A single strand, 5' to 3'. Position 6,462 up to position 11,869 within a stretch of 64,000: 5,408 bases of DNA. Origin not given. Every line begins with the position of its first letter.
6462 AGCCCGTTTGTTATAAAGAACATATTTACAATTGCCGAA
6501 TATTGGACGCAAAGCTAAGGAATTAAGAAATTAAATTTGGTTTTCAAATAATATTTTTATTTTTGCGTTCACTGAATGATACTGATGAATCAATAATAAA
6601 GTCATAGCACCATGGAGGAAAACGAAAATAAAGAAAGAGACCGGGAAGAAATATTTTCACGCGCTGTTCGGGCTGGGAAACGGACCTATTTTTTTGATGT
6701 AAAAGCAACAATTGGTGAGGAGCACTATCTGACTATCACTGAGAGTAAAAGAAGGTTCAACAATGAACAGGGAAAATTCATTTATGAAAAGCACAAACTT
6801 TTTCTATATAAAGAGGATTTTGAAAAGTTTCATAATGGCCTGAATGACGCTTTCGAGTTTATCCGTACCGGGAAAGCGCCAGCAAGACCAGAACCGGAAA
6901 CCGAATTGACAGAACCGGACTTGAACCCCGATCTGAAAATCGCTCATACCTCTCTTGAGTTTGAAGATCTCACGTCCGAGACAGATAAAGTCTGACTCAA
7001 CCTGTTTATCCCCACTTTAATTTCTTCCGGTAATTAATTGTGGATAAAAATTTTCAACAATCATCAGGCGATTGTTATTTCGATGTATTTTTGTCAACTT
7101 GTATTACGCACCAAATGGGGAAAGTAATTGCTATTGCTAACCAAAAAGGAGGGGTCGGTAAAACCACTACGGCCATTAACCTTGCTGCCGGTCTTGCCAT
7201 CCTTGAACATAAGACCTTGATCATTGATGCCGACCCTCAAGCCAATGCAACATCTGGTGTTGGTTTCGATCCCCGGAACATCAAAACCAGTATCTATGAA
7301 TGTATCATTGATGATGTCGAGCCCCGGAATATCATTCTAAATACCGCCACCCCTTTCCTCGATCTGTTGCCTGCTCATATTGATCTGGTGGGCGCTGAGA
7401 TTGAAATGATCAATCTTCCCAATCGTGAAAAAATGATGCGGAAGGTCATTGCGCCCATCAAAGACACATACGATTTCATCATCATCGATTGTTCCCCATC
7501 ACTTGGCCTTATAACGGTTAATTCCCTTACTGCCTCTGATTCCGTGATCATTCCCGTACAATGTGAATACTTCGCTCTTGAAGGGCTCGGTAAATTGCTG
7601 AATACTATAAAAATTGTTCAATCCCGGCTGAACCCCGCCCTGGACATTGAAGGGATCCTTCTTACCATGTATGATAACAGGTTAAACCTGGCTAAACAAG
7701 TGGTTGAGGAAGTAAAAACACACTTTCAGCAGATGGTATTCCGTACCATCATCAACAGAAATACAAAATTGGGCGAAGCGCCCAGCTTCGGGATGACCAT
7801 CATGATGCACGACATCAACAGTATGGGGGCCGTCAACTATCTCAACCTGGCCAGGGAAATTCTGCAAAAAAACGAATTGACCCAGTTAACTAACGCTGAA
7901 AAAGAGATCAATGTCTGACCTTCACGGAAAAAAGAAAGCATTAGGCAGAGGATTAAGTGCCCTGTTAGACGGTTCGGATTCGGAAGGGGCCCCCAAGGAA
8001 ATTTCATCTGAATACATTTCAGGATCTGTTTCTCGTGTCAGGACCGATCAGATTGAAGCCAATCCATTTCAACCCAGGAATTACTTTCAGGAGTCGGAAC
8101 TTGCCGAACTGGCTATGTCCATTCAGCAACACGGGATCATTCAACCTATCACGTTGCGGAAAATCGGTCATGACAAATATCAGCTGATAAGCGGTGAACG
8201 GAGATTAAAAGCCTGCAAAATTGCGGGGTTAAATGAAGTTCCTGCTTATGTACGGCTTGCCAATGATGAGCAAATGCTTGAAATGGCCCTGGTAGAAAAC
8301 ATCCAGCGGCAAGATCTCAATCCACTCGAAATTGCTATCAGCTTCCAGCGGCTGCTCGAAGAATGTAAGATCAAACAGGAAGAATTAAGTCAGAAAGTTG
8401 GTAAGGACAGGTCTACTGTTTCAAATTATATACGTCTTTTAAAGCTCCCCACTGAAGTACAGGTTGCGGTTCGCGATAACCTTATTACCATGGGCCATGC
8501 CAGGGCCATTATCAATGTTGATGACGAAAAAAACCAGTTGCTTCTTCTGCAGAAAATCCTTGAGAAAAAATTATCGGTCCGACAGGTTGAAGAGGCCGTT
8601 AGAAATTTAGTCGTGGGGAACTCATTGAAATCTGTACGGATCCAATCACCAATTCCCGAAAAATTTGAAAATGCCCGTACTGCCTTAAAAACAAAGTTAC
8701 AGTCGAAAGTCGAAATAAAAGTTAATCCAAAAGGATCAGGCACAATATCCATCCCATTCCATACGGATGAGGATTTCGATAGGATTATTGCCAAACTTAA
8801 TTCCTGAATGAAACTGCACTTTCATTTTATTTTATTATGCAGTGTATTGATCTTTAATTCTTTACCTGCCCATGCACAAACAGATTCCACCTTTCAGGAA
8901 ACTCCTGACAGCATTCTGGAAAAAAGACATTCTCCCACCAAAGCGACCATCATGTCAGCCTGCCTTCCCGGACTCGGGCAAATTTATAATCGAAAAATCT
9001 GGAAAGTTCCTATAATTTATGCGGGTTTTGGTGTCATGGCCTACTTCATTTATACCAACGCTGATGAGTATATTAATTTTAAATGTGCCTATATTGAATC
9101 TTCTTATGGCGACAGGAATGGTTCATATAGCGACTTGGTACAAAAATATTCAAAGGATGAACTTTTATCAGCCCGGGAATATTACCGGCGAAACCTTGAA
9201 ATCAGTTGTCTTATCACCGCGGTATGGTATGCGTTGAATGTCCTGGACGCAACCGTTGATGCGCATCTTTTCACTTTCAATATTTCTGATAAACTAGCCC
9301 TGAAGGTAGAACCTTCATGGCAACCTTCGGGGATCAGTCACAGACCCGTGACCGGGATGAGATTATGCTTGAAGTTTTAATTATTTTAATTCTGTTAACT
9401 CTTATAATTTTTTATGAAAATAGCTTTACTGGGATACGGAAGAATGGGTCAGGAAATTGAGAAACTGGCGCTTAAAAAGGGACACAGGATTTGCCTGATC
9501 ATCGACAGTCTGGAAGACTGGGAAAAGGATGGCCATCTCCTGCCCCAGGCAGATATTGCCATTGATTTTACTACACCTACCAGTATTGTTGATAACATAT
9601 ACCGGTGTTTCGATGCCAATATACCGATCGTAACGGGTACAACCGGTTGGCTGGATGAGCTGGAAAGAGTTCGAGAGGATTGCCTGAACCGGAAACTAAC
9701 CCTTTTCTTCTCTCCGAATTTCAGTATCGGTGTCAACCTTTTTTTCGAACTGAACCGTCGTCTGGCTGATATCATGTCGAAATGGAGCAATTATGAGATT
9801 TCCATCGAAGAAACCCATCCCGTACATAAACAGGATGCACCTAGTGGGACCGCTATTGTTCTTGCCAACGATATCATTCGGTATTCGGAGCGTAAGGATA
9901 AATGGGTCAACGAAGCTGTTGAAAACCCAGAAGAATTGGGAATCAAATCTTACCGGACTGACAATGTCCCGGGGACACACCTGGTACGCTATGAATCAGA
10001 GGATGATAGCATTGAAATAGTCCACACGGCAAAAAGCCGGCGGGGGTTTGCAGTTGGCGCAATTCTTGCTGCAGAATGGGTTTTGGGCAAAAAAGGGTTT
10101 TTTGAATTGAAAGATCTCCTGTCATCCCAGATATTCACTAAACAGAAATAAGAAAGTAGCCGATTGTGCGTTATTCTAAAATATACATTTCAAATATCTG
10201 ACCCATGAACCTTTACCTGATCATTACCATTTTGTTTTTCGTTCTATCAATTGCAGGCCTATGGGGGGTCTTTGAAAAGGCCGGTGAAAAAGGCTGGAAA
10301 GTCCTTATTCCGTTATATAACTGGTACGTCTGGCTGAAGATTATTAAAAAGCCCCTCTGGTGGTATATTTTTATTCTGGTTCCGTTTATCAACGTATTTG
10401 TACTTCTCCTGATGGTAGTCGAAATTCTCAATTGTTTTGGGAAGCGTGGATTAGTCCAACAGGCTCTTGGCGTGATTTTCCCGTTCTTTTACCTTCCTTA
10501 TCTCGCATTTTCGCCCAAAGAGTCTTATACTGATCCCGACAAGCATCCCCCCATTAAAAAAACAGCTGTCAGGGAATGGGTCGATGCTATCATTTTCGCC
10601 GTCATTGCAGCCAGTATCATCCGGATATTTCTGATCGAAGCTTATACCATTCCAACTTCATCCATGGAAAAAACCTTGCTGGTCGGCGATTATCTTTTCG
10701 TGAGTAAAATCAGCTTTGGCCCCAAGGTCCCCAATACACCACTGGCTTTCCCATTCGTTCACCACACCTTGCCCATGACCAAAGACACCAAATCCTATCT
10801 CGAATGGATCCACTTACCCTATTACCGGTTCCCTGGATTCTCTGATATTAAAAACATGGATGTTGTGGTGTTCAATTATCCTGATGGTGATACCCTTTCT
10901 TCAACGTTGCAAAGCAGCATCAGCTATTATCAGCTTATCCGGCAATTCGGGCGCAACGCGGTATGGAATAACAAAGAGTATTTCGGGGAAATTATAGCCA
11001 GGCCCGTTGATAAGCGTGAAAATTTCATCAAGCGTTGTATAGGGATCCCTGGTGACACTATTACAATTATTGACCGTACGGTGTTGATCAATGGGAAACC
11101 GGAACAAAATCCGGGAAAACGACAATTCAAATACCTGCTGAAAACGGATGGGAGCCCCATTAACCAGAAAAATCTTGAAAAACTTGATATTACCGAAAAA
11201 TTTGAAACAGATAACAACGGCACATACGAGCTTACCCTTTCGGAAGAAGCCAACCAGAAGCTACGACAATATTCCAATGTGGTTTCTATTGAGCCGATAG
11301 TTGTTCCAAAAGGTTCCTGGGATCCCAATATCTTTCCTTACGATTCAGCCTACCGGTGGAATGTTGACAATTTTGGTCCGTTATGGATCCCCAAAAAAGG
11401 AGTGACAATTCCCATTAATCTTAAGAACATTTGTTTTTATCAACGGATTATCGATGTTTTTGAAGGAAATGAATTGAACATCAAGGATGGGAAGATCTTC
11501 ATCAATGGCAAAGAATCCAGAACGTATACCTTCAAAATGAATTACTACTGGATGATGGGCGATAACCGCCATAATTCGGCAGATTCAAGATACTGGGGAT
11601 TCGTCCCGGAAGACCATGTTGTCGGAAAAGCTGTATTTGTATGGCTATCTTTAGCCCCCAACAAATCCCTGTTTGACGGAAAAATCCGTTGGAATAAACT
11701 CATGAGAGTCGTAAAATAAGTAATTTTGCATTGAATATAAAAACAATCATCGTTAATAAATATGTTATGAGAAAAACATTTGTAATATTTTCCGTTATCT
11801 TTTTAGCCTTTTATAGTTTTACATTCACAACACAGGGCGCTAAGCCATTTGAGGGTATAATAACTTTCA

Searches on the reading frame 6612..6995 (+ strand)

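Call 51: search_protein_families(library=pfam, proteins=[window:6612-6995:+], max_evalue=0.00001)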
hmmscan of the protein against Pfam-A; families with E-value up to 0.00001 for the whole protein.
window:6612-6995:+ (127 aa): 1 family
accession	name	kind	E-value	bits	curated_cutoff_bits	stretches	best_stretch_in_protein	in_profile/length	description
PF11680.14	DUF3276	-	5.1e-36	124.1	23.1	1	4-89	2-86/131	Protein of unknown function (DUF3276)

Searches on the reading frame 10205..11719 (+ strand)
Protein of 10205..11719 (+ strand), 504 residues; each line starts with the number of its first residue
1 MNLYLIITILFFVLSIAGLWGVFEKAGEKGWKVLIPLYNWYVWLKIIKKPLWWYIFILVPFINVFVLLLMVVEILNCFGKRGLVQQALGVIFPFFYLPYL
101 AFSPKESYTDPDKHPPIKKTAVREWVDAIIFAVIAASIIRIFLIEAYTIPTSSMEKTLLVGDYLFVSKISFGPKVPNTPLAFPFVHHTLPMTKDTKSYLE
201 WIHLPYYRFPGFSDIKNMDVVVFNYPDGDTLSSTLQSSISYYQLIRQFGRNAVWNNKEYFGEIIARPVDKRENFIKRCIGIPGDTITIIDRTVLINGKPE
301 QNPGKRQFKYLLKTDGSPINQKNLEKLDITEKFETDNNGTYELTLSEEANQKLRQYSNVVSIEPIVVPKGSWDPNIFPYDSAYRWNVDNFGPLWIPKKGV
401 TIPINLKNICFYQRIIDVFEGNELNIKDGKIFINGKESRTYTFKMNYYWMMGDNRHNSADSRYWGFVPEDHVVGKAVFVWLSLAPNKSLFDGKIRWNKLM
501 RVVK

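Call 51: search_protein_families(library=pfam, proteins=[window:10205-11719:+], max_evalue=0.00001)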
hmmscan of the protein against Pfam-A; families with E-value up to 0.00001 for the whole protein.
window:10205-11719:+ (504 aa): 2 families
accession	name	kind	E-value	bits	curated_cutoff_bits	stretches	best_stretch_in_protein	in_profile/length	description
PF10502.14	Peptidase_S26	-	3.8e-44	151.1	22.9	2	123-321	2-112/168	Signal peptidase, peptidase S26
PF18936.5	DUF5684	-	4e-21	75.9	27.4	1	31-111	1-81/81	Family of unknown function (DUF5684)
